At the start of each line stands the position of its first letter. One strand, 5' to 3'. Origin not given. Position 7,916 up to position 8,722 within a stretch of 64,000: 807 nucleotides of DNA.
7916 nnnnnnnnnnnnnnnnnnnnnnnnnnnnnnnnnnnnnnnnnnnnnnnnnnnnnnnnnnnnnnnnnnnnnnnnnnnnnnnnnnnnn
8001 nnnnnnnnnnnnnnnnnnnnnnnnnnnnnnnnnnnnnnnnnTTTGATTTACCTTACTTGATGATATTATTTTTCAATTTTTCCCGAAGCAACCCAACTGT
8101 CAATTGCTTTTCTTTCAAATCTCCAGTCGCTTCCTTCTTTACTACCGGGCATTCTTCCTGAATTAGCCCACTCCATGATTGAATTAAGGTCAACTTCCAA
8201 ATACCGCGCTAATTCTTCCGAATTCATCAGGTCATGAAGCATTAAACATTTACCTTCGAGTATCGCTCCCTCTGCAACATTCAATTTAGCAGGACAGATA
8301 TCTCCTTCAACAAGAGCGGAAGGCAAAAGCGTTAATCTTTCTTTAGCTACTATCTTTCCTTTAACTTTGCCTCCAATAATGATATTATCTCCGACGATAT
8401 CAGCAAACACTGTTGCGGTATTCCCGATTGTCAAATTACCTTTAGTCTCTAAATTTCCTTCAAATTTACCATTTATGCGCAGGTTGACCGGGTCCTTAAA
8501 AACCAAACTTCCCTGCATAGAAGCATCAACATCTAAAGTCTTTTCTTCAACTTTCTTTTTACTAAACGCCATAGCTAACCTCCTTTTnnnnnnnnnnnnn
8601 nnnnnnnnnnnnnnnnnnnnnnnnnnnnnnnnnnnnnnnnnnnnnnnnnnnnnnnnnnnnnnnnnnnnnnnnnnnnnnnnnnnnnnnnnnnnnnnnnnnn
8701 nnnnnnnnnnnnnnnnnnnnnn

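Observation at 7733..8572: Tandem HTH_17 proteins with different anchors: one membrane-tethered, one fused to a bactofilin polymer domain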

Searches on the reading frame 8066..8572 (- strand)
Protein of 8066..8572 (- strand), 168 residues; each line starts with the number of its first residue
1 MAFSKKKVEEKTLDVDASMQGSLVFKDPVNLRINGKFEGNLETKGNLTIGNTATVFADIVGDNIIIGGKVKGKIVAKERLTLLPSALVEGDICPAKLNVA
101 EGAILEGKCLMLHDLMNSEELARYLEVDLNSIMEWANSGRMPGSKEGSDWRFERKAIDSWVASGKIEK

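Call 3: search_protein_families(library=pfam, proteins=[window:8066-8572:-], max_evalue=0.01)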
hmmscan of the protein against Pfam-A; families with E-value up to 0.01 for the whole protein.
window:8066-8572:- (168 aa): 2 families
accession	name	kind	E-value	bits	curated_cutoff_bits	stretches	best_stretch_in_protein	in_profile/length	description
PF04519.19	Bactofilin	-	1.7e-23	83.1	27.9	1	13-109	3-97/98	Polymer-forming cytoskeletal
PF12728.13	HTH_17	-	1.4e-10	41.7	27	1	115-164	1-50/51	Helix-turn-helix domain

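Call 4: search_protein_families(library=ncbifam, proteins=[window:8066-8572:-], max_evalue=0.01)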
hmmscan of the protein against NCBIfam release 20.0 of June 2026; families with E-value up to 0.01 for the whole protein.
window:8066-8572:- (168 aa): 3 families
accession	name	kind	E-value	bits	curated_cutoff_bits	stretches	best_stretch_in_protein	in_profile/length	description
NF047737.1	antiphage_MADS1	equivalog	2e-11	43.9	80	1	115-161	3-49/49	methylation-associated defense system helix-turn-helix domain-containing protein MAD1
TIGR01764.1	excise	domain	5.4e-07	29.9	28.8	1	119-162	5-48/49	excisionase family DNA-binding protein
NF033787.1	HTH_BldC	subfamily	0.0067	16.3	77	0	115-142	2-29/49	BldC family transcriptional regulator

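Call 5: find_homologous_proteins(query=window:8066-8572:-)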
Query window:8066-8572:- (168 aa): 2573 proteins with E <= 0.001 among 2630 candidates; the best 120 are listed.
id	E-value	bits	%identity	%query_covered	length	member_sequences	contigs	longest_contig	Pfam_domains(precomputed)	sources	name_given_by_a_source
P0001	5.6e-104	363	100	100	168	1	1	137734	PF12728.14,PF04519.20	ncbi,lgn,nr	ncbi:MAG: polymer-forming cytoskeletal protein [Candidatus Omnitrophica bacterium]|nr:polymer-formin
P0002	9.1e-91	320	86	100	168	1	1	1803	PF12728.14,PF04519.20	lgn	-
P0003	2.8e-89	315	84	100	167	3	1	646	PF12728.14,PF04519.20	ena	-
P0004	4.3e-89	314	84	99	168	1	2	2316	PF12728.14,PF04519.20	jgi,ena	-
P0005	8.1e-89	313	85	100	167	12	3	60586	PF12728.14,PF04519.20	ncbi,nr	ncbi:MAG: polymer-forming cytoskeletal protein [Candidatus Omnitrophica bacterium]|nr:polymer-formin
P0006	9.0e-89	313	84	100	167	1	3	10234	PF12728.14,PF04519.20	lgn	-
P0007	9.8e-89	313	84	100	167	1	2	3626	PF12728.14,PF04519.20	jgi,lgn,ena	-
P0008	1.5e-88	313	84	100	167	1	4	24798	PF12728.14,PF04519.20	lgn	-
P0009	4.3e-88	311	84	100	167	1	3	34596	PF12728.14,PF04519.20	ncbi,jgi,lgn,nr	ncbi:MAG: polymer-forming cytoskeletal protein [Candidatus Omnitrophica bacterium]|nr:polymer-formin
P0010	7.1e-88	310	85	100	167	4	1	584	PF12728.14,PF04519.20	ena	-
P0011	9.8e-88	310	82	100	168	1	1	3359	PF12728.14,PF04519.20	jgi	jgi:excisionase family DNA binding protein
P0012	1.5e-87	309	84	100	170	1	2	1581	PF12728.14,PF04519.20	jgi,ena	-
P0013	2.1e-87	309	85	100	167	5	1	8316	PF12728.14,PF04519.20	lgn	-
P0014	2.1e-87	309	83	100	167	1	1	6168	PF12728.14,PF04519.20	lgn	-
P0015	2.4e-87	309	83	100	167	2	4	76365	PF12728.14,PF04519.20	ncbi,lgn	-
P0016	3.0e-87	308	83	100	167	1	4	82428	PF12728.14,PF04519.20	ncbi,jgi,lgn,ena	ncbi:MAG: polymer-forming cytoskeletal protein [Candidatus Omnitrophota bacterium]|jgi:excisionase f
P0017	3.9e-87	308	85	100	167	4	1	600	PF12728.14,PF04519.20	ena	-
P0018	4.2e-87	308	81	100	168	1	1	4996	PF12728.14,PF04519.20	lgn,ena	-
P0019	5.0e-87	308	82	100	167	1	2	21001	PF12728.14,PF04519.20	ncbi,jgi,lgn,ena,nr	ncbi:MAG: polymer-forming cytoskeletal protein [Candidatus Omnitrophica bacterium]|nr:polymer-formin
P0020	5.6e-87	307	82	100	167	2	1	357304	PF12728.14,PF04519.20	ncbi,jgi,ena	ncbi:MAG: polymer-forming cytoskeletal protein [Candidatus Omnitrophota bacterium]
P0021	5.6e-87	307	82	100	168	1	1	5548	PF12728.14,PF04519.20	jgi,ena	-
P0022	6.4e-87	307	81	100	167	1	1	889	PF12728.14,PF04519.20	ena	-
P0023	7.0e-87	307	82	100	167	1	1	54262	PF12728.14,PF04519.20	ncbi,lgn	-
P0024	8.0e-87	307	83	100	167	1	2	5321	PF12728.14,PF04519.20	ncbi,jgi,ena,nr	ncbi:MAG: polymer-forming cytoskeletal protein [Candidatus Omnitrophica bacterium]|jgi:excisionase f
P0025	9.0e-87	307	82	100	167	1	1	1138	PF12728.14,PF04519.20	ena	-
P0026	1.1e-86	307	83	100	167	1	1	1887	PF12728.14,PF04519.20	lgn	-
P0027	1.2e-86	306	83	100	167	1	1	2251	PF12728.14,PF04519.20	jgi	jgi:excisionase family DNA binding protein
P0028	1.7e-86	306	82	99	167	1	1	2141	PF12728.14,PF04519.20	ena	-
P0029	1.9e-86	306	82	100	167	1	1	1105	PF12728.14,PF04519.20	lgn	-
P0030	2.0e-86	306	83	100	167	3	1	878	PF12728.14,PF04519.20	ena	-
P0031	2.1e-86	306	83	99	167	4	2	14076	PF12728.14,PF04519.20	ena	-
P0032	2.1e-86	306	84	100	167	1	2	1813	PF12728.14,PF04519.20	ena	-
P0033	2.2e-86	306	81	100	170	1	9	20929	PF12728.14,PF04519.20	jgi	jgi:cytoskeletal protein CcmA (bactofilin family)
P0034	2.2e-86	306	83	100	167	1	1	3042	PF12728.14,PF04519.20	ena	-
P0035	2.4e-86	305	83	100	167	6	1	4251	PF12728.14,PF04519.20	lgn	-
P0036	2.6e-86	305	81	100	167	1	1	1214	PF12728.14,PF04519.20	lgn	-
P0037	2.6e-86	305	80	100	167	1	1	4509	PF12728.14,PF04519.20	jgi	jgi:excisionase family DNA binding protein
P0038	2.6e-86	305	82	99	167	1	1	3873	PF12728.14,PF04519.20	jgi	jgi:excisionase family DNA binding protein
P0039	2.7e-86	305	84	99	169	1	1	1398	PF12728.14,PF04519.20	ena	-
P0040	3.0e-86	305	80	100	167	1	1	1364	PF12728.14,PF04519.20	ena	-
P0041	3.0e-86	305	80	100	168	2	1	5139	PF12728.14,PF04519.20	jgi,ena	-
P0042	3.1e-86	305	82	100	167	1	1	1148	PF12728.14,PF04519.20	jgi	jgi:excisionase family DNA binding protein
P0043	3.1e-86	305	83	100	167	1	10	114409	PF12728.14,PF04519.20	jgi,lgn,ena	jgi:excisionase family DNA binding protein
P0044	3.4e-86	305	83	100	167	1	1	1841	PF12728.14,PF04519.20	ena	-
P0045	3.7e-86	305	81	100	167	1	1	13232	PF12728.14,PF04519.20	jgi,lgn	jgi:excisionase family DNA binding protein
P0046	3.8e-86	305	83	100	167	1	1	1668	PF12728.14,PF04519.20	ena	-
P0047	4.3e-86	305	80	100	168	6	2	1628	PF12728.14,PF04519.20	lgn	-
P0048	4.5e-86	305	82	100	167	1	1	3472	PF12728.14,PF04519.20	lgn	-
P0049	4.7e-86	304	83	100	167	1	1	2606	PF12728.14,PF04519.20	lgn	-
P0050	5.3e-86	304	83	100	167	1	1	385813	PF12728.14,PF04519.20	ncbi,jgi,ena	ncbi:MAG: polymer-forming cytoskeletal protein [Candidatus Omnitrophota bacterium]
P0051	7.3e-86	304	80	100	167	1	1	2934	PF12728.14,PF04519.20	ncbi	-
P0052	7.6e-86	304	80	100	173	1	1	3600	PF12728.14,PF04519.20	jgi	-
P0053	7.7e-86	304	81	100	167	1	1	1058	PF12728.14,PF04519.20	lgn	-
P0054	8.2e-86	304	83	100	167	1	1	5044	PF12728.14,PF04519.20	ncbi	-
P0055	8.6e-86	304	82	100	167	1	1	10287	PF12728.14,PF04519.20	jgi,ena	-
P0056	9.0e-86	304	82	100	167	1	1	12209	PF12728.14,PF04519.20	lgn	-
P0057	1.1e-85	303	81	100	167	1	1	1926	PF12728.14,PF04519.20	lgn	-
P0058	1.1e-85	303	81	100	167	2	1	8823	PF12728.14,PF04519.20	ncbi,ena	-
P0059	1.1e-85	303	83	100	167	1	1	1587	PF12728.14,PF04519.20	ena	-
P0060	1.2e-85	303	82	100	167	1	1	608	PF12728.14,PF04519.20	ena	-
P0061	1.2e-85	303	80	100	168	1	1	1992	PF12728.14,PF04519.20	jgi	jgi:excisionase family DNA binding protein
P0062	1.2e-85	303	82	100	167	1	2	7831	PF12728.14,PF04519.20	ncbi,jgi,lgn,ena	-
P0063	1.2e-85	303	82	100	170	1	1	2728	PF12728.14,PF04519.20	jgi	-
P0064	1.4e-85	303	82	100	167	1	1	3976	PF12728.14,PF04519.20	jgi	jgi:excisionase family DNA binding protein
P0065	1.5e-85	303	82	99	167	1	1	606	PF12728.14,PF04519.20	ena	-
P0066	1.5e-85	303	79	100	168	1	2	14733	PF12728.14,PF04519.20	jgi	-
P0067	1.5e-85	303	80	100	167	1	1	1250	PF12728.14,PF04519.20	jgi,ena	-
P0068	1.6e-85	303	84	99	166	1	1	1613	PF12728.14,PF04519.20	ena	-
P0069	1.7e-85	303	82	100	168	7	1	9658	PF12728.14,PF04519.20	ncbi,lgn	-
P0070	1.7e-85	303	81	100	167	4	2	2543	PF12728.14,PF04519.20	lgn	-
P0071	1.8e-85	303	82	100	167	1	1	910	PF12728.14,PF04519.20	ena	-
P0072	1.9e-85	302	80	100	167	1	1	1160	PF12728.14,PF04519.20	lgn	-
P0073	2.0e-85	302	80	100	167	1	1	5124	PF12728.14,PF04519.20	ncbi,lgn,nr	ncbi:MAG: polymer-forming cytoskeletal protein [Candidatus Omnitrophica bacterium]|nr:polymer-formin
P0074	2.1e-85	302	82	99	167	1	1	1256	PF12728.14,PF04519.20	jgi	jgi:excisionase family DNA binding protein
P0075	2.3e-85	302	81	100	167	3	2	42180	PF12728.14,PF04519.20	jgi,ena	-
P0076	2.4e-85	302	82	100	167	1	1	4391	PF12728.14,PF04519.20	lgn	-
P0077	2.5e-85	302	80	100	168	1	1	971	PF12728.14,PF04519.20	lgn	-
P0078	2.7e-85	302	82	100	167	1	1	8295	PF12728.14,PF04519.20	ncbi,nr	ncbi:MAG: polymer-forming cytoskeletal protein [Candidatus Omnitrophica bacterium]|nr:polymer-formin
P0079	2.9e-85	302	82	100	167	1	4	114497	PF12728.14,PF04519.20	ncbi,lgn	-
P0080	3.2e-85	302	82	100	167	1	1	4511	PF12728.14,PF04519.20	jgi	jgi:excisionase family DNA binding protein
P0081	3.3e-85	302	80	100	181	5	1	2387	PF12728.14,PF04519.20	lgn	-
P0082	3.9e-85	302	81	100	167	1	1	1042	PF12728.14,PF04519.20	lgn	-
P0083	3.9e-85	302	82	100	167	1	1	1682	PF12728.14,PF04519.20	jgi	-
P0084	4.0e-85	301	81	100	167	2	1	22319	PF12728.14,PF04519.20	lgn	-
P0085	4.0e-85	301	82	100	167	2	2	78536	PF12728.14,PF04519.20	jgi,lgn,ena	jgi:cytoskeletal protein CcmA (bactofilin family)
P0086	4.1e-85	301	82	100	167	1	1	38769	PF12728.14,PF04519.20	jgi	-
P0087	4.2e-85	301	81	100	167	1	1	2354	PF12728.14,PF04519.20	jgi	-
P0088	4.3e-85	301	81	100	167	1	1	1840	PF12728.14,PF04519.20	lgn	-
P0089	4.3e-85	301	83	100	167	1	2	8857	PF12728.14,PF04519.20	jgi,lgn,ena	-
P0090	4.6e-85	301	80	100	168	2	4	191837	PF12728.14,PF04519.20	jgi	jgi:excisionase family DNA binding protein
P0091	4.8e-85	301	82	100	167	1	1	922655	PF12728.14,PF04519.20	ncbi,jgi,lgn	ncbi:MAG: polymer-forming cytoskeletal protein [Candidatus Omnitrophota bacterium]|jgi:excisionase f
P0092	4.9e-85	301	83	100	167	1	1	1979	PF12728.14,PF04519.20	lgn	-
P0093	5.1e-85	301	80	100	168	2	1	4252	PF12728.14,PF04519.20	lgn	-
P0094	5.1e-85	301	83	100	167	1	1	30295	PF12728.14,PF04519.20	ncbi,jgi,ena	ncbi:MAG: polymer-forming cytoskeletal protein [Candidatus Omnitrophota bacterium]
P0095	5.3e-85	301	81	100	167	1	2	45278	PF12728.14,PF04519.20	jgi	jgi:excisionase family DNA binding protein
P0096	5.5e-85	301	80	100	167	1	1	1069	PF12728.14,PF04519.20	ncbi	-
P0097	6.5e-85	301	80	100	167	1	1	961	PF12728.14,PF04519.20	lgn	-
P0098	7.1e-85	301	82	99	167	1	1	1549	PF12728.14,PF04519.20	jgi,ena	-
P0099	7.7e-85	301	81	100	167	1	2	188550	PF12728.14,PF04519.20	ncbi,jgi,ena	ncbi:MAG: polymer-forming cytoskeletal protein [Candidatus Omnitrophota bacterium]|jgi:excisionase f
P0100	8.1e-85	300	77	100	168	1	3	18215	PF12728.14,PF04519.20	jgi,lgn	-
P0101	8.8e-85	300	82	99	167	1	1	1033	PF12728.14,PF04519.20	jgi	jgi:excisionase family DNA binding protein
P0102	9.0e-85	300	80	100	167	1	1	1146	PF12728.14,PF04519.20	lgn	-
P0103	9.0e-85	300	80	100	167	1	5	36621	PF12728.14,PF04519.20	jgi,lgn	-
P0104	9.1e-85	300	82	100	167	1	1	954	PF12728.14,PF04519.20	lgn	-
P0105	9.2e-85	300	80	100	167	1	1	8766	PF12728.14,PF04519.20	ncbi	-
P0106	1.0e-84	300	82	100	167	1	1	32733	PF12728.14,PF04519.20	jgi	jgi:excisionase family DNA binding protein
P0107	1.0e-84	300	80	100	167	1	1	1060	PF12728.14,PF04519.20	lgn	-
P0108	1.1e-84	300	82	99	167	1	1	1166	PF12728.14,PF04519.20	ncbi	-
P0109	1.2e-84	300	81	100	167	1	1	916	PF12728.14,PF04519.20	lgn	-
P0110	1.4e-84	300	81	100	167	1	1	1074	PF12728.14,PF04519.20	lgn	-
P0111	1.4e-84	300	81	99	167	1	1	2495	PF12728.14,PF04519.20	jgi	-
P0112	1.4e-84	300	81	100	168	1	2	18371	PF12728.14,PF04519.20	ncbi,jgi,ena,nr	ncbi:MAG: polymer-forming cytoskeletal protein [Candidatus Omnitrophica bacterium]|nr:polymer-formin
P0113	1.6e-84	299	81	100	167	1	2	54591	PF12728.14,PF04519.20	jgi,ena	-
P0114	1.7e-84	299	81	100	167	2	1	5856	PF12728.14,PF04519.20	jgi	jgi:excisionase family DNA binding protein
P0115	1.8e-84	299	80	100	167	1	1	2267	PF12728.14,PF04519.20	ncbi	-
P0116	1.9e-84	299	79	100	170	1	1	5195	PF12728.14,PF04519.20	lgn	-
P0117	1.9e-84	299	82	99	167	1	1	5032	PF12728.14,PF04519.20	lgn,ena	-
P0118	2.0e-84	299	81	99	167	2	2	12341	PF12728.14,PF04519.20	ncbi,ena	-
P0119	2.2e-84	299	82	100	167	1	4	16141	PF12728.14,PF04519.20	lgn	-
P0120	2.3e-84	299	82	100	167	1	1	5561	PF12728.14,PF04519.20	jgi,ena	-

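Call 8: find_related_loci(query=window:8066-8572:-, collection=genome_contigs, flank=5000)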
Query window:8066-8572:- (168 aa) in genome_contigs; peptide patterns used: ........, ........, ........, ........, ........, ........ (x = any residue, [..] = any of these).
385 stretches matched a pattern; 142 encode a relative of the query (tblastn E <= 1e-3); the best 80 are kept; 80 distinct loci.
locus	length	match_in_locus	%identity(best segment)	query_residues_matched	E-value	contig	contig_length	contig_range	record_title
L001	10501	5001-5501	85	1-168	1e-95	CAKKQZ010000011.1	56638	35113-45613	Omnitrophica bacterium GWA2_41_15 isolate Hainich-H51-bin231-1 genome assembly, contig: H51-bin231_1_Hain_H51_02um_R1_14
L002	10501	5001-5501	85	1-168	5e-94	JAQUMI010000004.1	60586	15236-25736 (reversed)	MAG: Candidatus Omnitrophota bacterium isolate STD1_150 NODE_965_length_60586_cov_6.234738_Sandtown_D1, whole genome sho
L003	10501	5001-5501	84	1-168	4e-93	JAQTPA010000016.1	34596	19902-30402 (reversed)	MAG: Candidatus Omnitrophota bacterium isolate STB_105 NODE_2604_length_34596_cov_19.354173_Sandtown_B, whole genome sho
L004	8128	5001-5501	82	1-168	2e-92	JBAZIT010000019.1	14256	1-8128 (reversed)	MAG: Candidatus Omnitrophota bacterium isolate SO_2017_LW4_101 scaffold_8237_c1_LW137-91_2017, whole genome shotgun sequ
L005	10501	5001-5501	82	1-168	5e-92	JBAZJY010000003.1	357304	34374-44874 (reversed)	MAG: Candidatus Omnitrophota bacterium isolate SO_2017_LW4_130 scaffold_79_c1_LW137-91_2017, whole genome shotgun sequen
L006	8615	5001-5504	82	1-168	4e-92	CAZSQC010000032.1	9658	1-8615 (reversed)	MAG TPA_asm: uncultured Planctomycetales bacterium isolate SRP278252_co2_861 genome assembly, contig: NODE_14930_length_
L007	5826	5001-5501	82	1-168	2e-91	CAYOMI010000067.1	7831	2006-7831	MAG TPA_asm: uncultured Planctomycetales bacterium isolate SRP098346_co1_93 genome assembly, contig: NODE_12729_length_7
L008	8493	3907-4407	82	1-168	1e-90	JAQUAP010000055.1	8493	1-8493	MAG: Candidatus Omnitrophota bacterium isolate STC_87 NODE_20999_length_8493_cov_3.099211_Sandtown_C, whole genome shotg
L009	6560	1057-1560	79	1-168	1e-90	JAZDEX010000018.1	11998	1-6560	MAG: Candidatus Omnitrophota bacterium isolate MEGAHIT-group-0.17 k141_18472829, whole genome shotgun sequence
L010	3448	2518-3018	81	1-168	3e-91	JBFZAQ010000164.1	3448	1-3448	MAG: Candidatus Omnitrophota bacterium isolate PPR_0471 k121_6282060, whole genome shotgun sequence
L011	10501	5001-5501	81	1-168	3e-90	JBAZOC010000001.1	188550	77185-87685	MAG: Candidatus Omnitrophota bacterium isolate SO_2017_LW4_85 scaffold_238_c1_LW137-91_2017, whole genome shotgun sequen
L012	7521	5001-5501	80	1-168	4e-90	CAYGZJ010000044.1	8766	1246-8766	MAG TPA_asm: uncultured Planctomycetales bacterium isolate ERP119294_co1_460 genome assembly, contig: NODE_11388_length_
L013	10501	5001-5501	79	1-168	4e-90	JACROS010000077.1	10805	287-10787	MAG: Candidatus Omnitrophota bacterium isolate NC_groundwater_1967_Pr3_S-0.2um_38_3 scaffold_526126, whole genome shotgu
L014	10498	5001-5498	81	1-167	9e-90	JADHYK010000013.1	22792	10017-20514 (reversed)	MAG: Candidatus Omnitrophota bacterium isolate BS750m-G77 BS307-750m-sub-C82, whole genome shotgun sequence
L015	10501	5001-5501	81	1-168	7e-90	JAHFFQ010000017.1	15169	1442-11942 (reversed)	MAG: Candidatus Omnitrophota bacterium isolate nzgw296 NODE_3789_length_15170_cov_4.545153, whole genome shotgun sequenc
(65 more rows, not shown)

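Call 13: search_protein_representatives(protein=window:8066-8572:-)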
Query: 168 residues. Proteins with E-value up to 0.001 (for the whole library): 10178; up to 1e-10: 420; up to 1e-30: 22. The best 150 are listed.
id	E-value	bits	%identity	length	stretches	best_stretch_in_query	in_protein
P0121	7.0e-52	191.7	56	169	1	5-166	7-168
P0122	3.8e-48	179.6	74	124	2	5-78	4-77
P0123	9.1e-44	165.4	52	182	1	4-166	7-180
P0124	3.7e-42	160.1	51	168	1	5-162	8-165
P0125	6.2e-41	156.1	51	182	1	5-166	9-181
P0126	7.0e-41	156.0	52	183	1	5-166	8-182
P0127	3.1e-40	153.9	53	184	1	7-167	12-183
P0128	3.9e-40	153.5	49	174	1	8-164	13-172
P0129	4.3e-40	153.4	70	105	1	19-123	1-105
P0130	4.3e-40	153.4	50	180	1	10-163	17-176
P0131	1.7e-39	151.5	51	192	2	8-121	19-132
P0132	4.1e-39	150.2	47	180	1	7-166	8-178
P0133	1.2e-37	145.4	48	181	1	12-166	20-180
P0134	1.6e-37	145.0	47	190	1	8-167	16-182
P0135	3.0e-36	140.9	48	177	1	10-166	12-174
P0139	3.5e-32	127.7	44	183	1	5-162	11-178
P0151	5.6e-25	104.3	38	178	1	9-165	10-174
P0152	4.5e-24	101.3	38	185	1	5-163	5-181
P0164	3.4e-21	92.0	39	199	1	12-164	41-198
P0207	2.4e-15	72.9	27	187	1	10-164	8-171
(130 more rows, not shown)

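Call 14: list_cluster_members(proteins=[P0121, P0123, P0124, P0128, P0132, P0139, P0151, P0152, P0164, P0207])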
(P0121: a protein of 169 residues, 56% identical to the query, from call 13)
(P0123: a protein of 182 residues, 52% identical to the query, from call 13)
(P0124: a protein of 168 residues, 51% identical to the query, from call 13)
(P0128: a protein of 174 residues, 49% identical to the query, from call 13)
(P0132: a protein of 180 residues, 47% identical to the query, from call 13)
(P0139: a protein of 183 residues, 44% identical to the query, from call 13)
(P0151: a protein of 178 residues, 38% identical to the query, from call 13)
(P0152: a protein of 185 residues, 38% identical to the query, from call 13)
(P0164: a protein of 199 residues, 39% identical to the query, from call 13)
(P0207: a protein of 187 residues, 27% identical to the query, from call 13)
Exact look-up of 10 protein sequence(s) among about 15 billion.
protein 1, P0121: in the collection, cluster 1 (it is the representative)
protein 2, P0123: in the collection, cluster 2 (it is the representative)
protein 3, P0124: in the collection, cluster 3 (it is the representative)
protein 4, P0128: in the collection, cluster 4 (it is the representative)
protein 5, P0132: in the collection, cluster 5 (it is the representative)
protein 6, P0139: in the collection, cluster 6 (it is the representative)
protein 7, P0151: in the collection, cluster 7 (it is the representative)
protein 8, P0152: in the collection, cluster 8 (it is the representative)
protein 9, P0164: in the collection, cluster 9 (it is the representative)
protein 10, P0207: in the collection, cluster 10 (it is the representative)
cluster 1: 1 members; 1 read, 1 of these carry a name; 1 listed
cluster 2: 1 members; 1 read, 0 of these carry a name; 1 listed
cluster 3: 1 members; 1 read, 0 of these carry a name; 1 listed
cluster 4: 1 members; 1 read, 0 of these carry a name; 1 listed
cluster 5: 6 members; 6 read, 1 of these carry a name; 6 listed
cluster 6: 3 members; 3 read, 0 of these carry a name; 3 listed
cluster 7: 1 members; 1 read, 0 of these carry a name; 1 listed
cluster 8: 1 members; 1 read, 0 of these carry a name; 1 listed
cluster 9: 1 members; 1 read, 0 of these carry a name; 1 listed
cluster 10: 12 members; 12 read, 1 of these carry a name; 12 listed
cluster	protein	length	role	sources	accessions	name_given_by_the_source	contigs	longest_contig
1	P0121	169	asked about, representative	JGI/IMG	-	excisionase family DNA binding protein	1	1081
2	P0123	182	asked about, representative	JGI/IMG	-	-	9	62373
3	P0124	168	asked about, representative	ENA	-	-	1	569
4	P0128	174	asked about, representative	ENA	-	-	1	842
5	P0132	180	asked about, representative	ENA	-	-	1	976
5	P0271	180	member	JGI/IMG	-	cytoskeletal protein CcmA (bactofilin family)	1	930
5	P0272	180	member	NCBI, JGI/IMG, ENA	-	-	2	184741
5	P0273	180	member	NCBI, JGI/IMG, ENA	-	-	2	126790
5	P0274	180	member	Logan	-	-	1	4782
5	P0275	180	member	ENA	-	-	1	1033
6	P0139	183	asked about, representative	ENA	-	-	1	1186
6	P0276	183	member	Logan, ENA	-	-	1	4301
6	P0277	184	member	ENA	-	-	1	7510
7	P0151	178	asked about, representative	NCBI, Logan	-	-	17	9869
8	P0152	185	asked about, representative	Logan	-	-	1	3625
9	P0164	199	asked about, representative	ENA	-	-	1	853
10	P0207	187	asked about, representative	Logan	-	-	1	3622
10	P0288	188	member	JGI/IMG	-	-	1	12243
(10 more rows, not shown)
